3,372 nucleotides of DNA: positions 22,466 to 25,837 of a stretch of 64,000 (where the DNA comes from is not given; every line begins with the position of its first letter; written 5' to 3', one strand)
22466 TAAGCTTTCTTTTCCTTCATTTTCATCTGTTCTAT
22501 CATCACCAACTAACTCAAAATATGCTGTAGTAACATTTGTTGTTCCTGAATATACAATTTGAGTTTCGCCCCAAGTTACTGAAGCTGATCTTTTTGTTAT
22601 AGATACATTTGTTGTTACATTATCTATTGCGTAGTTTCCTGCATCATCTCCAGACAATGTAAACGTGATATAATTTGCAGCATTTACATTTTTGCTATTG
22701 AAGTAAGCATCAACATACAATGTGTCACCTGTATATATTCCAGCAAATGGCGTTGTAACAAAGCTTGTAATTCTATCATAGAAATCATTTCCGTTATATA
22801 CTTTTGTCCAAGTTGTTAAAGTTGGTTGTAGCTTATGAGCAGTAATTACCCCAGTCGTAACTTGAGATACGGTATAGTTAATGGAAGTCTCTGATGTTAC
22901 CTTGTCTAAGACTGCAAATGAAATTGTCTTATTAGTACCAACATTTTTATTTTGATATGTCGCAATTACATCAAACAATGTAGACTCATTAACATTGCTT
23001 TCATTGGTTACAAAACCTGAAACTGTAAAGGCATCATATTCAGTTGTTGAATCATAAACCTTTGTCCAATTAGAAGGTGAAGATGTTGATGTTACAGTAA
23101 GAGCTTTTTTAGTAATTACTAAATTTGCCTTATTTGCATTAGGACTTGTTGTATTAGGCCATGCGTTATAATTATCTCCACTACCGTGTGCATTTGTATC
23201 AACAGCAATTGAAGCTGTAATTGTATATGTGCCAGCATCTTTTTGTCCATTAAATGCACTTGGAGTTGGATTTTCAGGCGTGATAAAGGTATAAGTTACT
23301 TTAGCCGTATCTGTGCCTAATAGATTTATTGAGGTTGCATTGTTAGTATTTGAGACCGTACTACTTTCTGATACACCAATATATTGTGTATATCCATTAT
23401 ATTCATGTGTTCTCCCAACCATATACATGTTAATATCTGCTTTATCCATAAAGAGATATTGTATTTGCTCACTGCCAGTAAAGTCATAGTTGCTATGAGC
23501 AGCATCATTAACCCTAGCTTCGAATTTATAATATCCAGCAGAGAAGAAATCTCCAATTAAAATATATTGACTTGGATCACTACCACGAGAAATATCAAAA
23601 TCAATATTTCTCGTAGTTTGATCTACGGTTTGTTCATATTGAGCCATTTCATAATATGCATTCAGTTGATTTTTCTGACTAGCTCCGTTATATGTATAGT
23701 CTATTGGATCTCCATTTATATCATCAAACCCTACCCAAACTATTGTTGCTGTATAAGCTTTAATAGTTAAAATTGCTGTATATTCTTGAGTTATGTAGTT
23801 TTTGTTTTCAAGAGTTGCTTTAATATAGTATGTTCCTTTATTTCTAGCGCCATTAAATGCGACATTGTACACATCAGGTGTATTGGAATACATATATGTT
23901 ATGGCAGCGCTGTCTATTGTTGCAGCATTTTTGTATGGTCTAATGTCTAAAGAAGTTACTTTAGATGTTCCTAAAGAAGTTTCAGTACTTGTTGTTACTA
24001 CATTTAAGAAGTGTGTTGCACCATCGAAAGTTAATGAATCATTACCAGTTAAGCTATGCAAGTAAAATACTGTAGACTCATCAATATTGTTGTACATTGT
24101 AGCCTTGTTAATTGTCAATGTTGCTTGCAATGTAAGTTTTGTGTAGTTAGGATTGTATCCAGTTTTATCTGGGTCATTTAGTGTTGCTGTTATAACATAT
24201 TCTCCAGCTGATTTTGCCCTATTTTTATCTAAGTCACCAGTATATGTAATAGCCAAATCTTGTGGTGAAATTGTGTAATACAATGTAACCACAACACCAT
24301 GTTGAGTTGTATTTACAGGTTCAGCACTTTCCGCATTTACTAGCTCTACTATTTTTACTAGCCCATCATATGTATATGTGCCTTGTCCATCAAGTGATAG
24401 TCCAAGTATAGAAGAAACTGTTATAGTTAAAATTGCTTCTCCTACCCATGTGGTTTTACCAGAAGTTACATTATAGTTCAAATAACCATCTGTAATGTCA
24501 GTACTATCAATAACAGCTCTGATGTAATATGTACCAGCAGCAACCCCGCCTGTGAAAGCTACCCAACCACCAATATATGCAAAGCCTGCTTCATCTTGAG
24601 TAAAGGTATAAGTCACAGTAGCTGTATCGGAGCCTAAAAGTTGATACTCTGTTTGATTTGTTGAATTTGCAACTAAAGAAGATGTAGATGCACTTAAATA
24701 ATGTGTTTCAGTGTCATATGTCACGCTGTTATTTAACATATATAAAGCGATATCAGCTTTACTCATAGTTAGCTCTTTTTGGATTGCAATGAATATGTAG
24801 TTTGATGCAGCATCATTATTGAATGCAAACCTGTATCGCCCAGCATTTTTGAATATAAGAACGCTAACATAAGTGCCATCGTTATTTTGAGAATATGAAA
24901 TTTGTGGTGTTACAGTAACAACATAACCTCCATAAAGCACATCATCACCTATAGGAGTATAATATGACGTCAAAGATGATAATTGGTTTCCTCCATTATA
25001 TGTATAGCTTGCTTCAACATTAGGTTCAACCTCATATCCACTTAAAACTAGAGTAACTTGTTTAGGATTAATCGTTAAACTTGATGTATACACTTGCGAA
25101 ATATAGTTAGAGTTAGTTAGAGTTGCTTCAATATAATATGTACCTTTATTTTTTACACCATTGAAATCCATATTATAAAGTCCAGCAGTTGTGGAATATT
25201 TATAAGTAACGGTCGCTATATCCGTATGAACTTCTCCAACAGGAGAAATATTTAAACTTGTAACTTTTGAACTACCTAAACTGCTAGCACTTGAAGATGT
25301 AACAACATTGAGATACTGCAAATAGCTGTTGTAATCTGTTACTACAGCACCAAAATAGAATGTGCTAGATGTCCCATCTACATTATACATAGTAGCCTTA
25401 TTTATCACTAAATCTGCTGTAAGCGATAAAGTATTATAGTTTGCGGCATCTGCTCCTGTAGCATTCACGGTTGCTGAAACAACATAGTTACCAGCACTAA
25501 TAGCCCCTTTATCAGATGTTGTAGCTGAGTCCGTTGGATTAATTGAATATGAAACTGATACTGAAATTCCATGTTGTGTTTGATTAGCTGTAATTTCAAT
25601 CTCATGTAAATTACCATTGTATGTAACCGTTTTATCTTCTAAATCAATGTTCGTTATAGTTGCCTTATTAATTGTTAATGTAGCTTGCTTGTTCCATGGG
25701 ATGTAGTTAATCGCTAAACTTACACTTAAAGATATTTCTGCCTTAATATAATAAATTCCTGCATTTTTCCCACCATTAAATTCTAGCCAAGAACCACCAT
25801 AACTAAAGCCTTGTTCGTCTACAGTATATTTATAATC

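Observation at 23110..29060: Higher-order ~1.24-kb super-repeat inside the giant gene (five cassette copies)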

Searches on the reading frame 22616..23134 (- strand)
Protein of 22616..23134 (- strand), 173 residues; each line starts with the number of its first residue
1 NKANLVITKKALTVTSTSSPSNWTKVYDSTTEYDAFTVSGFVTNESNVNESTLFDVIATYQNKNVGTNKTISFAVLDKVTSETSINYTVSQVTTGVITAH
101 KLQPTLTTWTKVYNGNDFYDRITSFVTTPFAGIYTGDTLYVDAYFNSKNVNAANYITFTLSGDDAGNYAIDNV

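Call 56: search_protein_families(library=ncbifam, proteins=[window:22616-23134:-], max_evalue=0.01)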
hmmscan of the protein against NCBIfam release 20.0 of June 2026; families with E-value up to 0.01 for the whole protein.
window:22616-23134:- (173 aa): 0 families

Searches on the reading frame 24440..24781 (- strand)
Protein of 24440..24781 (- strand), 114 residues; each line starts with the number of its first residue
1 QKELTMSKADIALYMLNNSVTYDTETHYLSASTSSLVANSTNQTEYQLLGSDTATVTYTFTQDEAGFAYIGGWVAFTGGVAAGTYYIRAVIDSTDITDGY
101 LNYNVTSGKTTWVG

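Call 28: search_protein_families(library=pfam, proteins=[window:24440-24781:-], max_evalue=1)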
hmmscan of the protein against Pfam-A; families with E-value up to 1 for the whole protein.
window:24440-24781:- (114 aa): 2 families
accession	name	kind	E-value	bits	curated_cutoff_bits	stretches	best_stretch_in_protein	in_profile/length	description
PF05449.16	Phage_holin_3_7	-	0.19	12.2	25.4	1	58-93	14-49/80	Putative 3TM holin, Phage_holin_3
PF16742.10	IL17R_D_N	-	0.22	11.9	25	1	17-73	8-64/122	N-terminus of interleukin 17 receptor D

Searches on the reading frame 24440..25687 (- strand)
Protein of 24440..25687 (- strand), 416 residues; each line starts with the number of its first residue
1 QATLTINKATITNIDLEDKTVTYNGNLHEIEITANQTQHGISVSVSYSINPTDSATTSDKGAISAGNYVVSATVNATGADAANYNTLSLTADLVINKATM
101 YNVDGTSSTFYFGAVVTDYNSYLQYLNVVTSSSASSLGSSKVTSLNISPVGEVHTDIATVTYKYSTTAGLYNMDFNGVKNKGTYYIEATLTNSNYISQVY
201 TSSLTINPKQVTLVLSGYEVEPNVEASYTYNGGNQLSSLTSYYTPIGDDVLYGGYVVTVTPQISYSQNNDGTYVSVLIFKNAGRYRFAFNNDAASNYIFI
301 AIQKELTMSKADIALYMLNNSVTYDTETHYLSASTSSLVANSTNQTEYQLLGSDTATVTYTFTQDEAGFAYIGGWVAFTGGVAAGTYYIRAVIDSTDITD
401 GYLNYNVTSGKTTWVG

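Call 19: find_homologous_proteins(query=window:24440-25687:-, max_evalue=0.00001)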
Query window:24440-25687:- (416 aa): 2 proteins with E <= 0.00001 among 8000 candidates.
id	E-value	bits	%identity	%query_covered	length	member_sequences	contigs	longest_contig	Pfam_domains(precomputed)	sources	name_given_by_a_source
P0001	2.3e-6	45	37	22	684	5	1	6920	PF09479.17,PF18887.6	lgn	-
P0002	4.3e-6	44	41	23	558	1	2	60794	PF18887.6,PF09619.17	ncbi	-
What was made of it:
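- Tried and rejected: find_homologous_proteins with one cassette returned only two weak partial hits (call 19).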

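Call 21: find_related_loci(query=A1, collection=genome_contigs, flank=10000)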
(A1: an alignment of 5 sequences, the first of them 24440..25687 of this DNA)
Query A1 (416 aa) in genome_contigs; peptide patterns used: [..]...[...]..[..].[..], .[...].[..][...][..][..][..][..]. (x = any residue, [..] = any of these).
69 stretches matched a pattern; 15 encode a relative of the query (tblastn E <= 1e-3); 14 distinct loci.
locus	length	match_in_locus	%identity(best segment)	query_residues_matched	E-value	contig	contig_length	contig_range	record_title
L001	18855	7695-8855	65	1-394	3e-161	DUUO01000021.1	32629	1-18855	MAG TPA_asm: Clostridiales bacterium isolate AS08sgBPME_231 50501_AS08, whole genome shotgun sequence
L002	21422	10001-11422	47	2-416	3e-92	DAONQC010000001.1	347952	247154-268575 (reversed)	MAG TPA_asm: Clostridia bacterium isolate AMR_MDS_4340 NODE_3_length_347952_cov_9.825647, whole genome shotgun sequence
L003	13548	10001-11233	44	2-411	2e-89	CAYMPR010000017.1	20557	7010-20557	MAG TPA_asm: uncultured Christensenellaceae bacterium isolate binchicken_co154_75 genome assembly, contig: NODE_4276_len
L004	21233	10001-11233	44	2-411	2e-84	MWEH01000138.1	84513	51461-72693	MAG: Firmicutes bacterium ADurb.Bin080 BWX72_contig000138, whole genome shotgun sequence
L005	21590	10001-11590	29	1-393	1e-18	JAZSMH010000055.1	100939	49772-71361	MAG: Clostridia bacterium isolate T1900044555_TS20190021.MAGScoT_cleanbin_000019 SGB_290_k141_2894931, whole genome shot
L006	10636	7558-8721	29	13-405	4e-17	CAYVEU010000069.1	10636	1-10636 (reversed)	MAG TPA_asm: uncultured Christensenella sp. isolate SRP199465_co2_69 genome assembly, contig: NODE_19697_length_10636_co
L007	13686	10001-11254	33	2-400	5e-16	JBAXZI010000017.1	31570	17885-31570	MAG: Clostridia bacterium isolate SO_2016_CLC_T1_39 scaffold00610_PH3_Jul14_2016, whole genome shotgun sequence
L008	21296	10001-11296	29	2-397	4e-15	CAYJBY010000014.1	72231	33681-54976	MAG TPA_asm: uncultured Christensenellaceae bacterium isolate ERP122455_co2_266 genome assembly, contig: NODE_36_length_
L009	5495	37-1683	28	4-402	8e-14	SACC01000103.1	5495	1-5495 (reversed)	MAG: Clostridia bacterium isolate INTA.CYC.159 contig-100_14010, whole genome shotgun sequence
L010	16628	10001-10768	30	175-405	3e-14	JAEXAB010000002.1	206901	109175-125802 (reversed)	MAG: Bacillota bacterium isolate OH_SFB_23 k127_1211578, whole genome shotgun sequence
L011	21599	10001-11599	28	2-402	3e-12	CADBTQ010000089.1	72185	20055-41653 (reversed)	MAG: uncultured Clostridiales bacterium isolate RUG14300 genome assembly, contig: RUG14300_asm_89, whole genome shotgun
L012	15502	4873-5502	32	1-211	7e-12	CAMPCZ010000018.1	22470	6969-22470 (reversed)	MAG: uncultured Clostridia bacterium isolate SRR873610_bin.24_metaWRAP_v1.3_MAG genome assembly, contig: NODE_3849_lengt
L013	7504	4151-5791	25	3-396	1e-6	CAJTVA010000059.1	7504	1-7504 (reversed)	MAG TPA_asm: uncultured Christensenella sp. isolate MGBC109634 genome assembly, contig: MGBC109634.59, whole genome shot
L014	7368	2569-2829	36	2-95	2e-4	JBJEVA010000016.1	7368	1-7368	MAG: Candidatus Coproplasma sp. isolate PUUB17_bin.060 NODE_12822_length_7368_cov_10.696978, whole genome shotgun sequen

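Call 27: predict_structure(alignment_id=A1)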
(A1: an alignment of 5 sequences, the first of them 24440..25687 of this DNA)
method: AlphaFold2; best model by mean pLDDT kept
length: 416 residues; sequences in the alignment: 5
mean_pLDDT: 60.1   pTM: 0.52
mean pLDDT of the five models: 60.1, 50.0, 39.7, 39.1, 33.3
residues with pLDDT >= 90: 111; 70-90: 84; 50-70: 12; < 50: 209
segments of 3 or more residues with pLDDT < 50: 210-416
pLDDT, mean of each block of 10 residues (from residue 1): 63 84 92 73 90 89 95 88 87 95 80 86 89 87 91 84 95 91 93 95 82 38 37 37 43 37 36 30 41 38 35 22 28 23 26 30 30 34 33 32 27 24
secondary structure, 60 per line:
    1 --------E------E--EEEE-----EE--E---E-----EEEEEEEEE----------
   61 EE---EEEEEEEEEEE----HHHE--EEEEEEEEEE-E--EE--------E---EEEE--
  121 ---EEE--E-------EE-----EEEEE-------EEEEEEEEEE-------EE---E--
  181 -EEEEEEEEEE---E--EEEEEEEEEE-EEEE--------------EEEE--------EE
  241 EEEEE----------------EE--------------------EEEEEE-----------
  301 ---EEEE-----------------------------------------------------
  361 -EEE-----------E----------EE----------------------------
elements in order: E19-22 E42-50 E66-76 E87-96 E115-118 E124-126 E144-148 E156-165 E182-191 E198-207 E209-212 E227-230 E239-245 E284-289 E304-307 E362-364
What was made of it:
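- Tried and rejected: AF2 did not model modules C and D (call 27).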

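Call 30: fold_search(model_id=the predicted structure, library=pdb)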
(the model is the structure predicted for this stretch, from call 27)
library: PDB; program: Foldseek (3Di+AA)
matches with E <= 10: 1087; with E <= 0.001: 83
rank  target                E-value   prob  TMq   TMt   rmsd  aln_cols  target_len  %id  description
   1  6hhu_A                1.1e-05  1.00  0.25  0.19  19.5       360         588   14  Structure of the Bacillus anthracis Sap S-layer assembly domain (released 2019-07-24)
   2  6vfw_D                1.2e-05  1.00  0.20  0.20  14.5       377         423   11  Crystal structure of human delta protocadherin 10 EC1-EC4 (released 2020-03-11)
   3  6vfu_B                2.2e-05  1.00  0.22  0.22  15.1       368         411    8  Crystal structure of human protocadherin 19 EC1-EC4 (released 2020-03-11)
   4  6vfu_A                3.0e-05  0.99  0.19  0.19  15.6       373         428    6  Crystal structure of human protocadherin 19 EC1-EC4 (released 2020-03-11)
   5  6qx4_B                3.7e-05  1.00  0.25  0.19  19.2       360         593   13  Structure of the Bacillus anthracis Sap S-layer assembly domain (released 2019-07-31)
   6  6vfq_A                4.5e-05  0.99  0.20  0.20  15.4       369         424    9  Crystal structure of monomeric human protocadherin 10 EC1-EC4 (released 2020-03-11)
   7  5dzy_A                4.7e-05  0.99  0.21  0.21  15.0       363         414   12  Protocadherin beta 8 extracellular cadherin domains 1-4 (released 2016-05-04)
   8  6e57_C                5.0e-05  0.99  0.16  0.16  23.2       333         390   17  Bacteroides ovatus mixed-linkage glucan utilization locus (MLGUL) SGBP-B in complex with mixed-linkage heptasaccharide (released 2019-05-29)
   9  5iu9_A                5.8e-05  0.99  0.19  0.19  15.3       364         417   10  Crystal Structure of Zebrafish Protocadherin-19 EC1-4 (released 2016-11-02)
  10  6bx7                  6.1e-05  0.99  0.20  0.20  13.8       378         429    9  Crystal Structure of Human Protocadherin-1 EC1-4 (released 2018-12-19)
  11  5dzy_B                6.1e-05  0.98  0.19  0.19  15.8       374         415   11  Protocadherin beta 8 extracellular cadherin domains 1-4 (released 2016-05-04)
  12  5t9t_A                6.4e-05  1.00  0.23  0.19  14.9       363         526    9  Protocadherin Gamma B2 extracellular cadherin domains 1-5 (released 2016-10-19)
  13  6e9b_C                6.8e-05  0.99  0.16  0.17  22.1       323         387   17  Bacteroides ovatus mixed-linkage glucan utilization locus (MLGUL) SGBP-B in complex with mixed-linkage heptasaccharide (released 2019-05-15)
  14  8d40_A                7.5e-05  1.00  0.28  0.28  12.9       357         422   10  Crystal structure of human CELSR1 EC1-4 (released 2023-08-30)
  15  6qx4_A                7.5e-05  1.00  0.24  0.19  19.0       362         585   14  Structure of the Bacillus anthracis Sap S-layer assembly domain (released 2019-07-31)
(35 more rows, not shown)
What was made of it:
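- The A+B model is confident and beta-rich, and Foldseek matches it to tandem Ig-like or cadherin-like arrays, the Sap S-layer protein and the adhesin SraP (calls 27, 30).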

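Call 38: find_related_loci(query=A1, collection=metagenome_contigs, flank=10000)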
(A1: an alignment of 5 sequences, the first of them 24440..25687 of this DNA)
Query A1 (416 aa) in metagenome_contigs; peptide patterns used: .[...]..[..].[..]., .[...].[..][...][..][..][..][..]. (x = any residue, [..] = any of these).
157 stretches matched a pattern; 5 encode a relative of the query (tblastn E <= 1e-3); 4 distinct loci.
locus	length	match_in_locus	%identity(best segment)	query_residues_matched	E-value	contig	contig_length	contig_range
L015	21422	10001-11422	47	2-416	1e-92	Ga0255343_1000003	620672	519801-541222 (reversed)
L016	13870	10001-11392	44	2-411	8e-91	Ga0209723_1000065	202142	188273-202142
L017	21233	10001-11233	44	2-411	2e-89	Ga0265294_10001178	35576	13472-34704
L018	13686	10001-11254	33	2-400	2e-16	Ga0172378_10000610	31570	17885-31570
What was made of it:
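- On Periscope proteins: No same-species genomes were available (calls 21, 38).
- Tried and rejected: Relatives had to be found by pattern scans of genome and metagenome contigs (calls 21, 38). The metagenome scan added no genome closer than L001 (call 38), so copy-number variation at strain level could not be tested.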

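Call 43: search_solved_structures(query=A1, max_evalue=1)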
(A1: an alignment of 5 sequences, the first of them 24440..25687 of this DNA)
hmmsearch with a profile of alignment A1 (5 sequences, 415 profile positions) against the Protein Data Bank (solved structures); distinct sequences matched with E-value up to 1: 0.

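Call 58: search_protein_representatives(alignment_id=A1)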
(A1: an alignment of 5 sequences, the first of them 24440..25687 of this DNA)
Query: 5 sequences, 415 profile positions. Proteins with E-value up to 0.001 (for the whole library): 863; up to 1e-10: 338; up to 1e-30: 70. The best 150 are listed.
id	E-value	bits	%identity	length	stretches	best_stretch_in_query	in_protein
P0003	5.2e-250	846.0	-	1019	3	2-415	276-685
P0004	1.4e-169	581.1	-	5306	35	182-244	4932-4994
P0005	1.3e-115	403.3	-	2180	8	4-411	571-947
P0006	2.5e-104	366.1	-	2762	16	184-411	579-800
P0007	9.8e-102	357.6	-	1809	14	5-217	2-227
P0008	5.2e-98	345.3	-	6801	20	181-411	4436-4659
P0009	2.3e-97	343.2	-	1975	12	185-409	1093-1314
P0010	1.5e-85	304.2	-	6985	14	187-402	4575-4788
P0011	4.1e-83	296.3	-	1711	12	185-410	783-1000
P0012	6.2e-79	282.5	-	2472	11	55-340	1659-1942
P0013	6.8e-79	282.4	-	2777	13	3-272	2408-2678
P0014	1.1e-77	278.4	-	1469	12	182-407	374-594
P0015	1.0e-71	258.7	-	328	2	1-260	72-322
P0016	3.5e-69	250.3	-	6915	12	187-402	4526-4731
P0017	3.1e-68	247.3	-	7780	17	12-411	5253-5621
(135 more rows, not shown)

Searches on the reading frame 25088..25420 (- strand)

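Call 28: search_protein_families(library=pfam, proteins=[window:25088-25420:-], max_evalue=1)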
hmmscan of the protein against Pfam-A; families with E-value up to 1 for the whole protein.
window:25088-25420:- (111 aa): 1 family
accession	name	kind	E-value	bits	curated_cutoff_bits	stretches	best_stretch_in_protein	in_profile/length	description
PF02927.20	CelD_N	-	0.013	16.7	24.6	1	68-100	50-82/86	Cellulase N-terminal ig-like domain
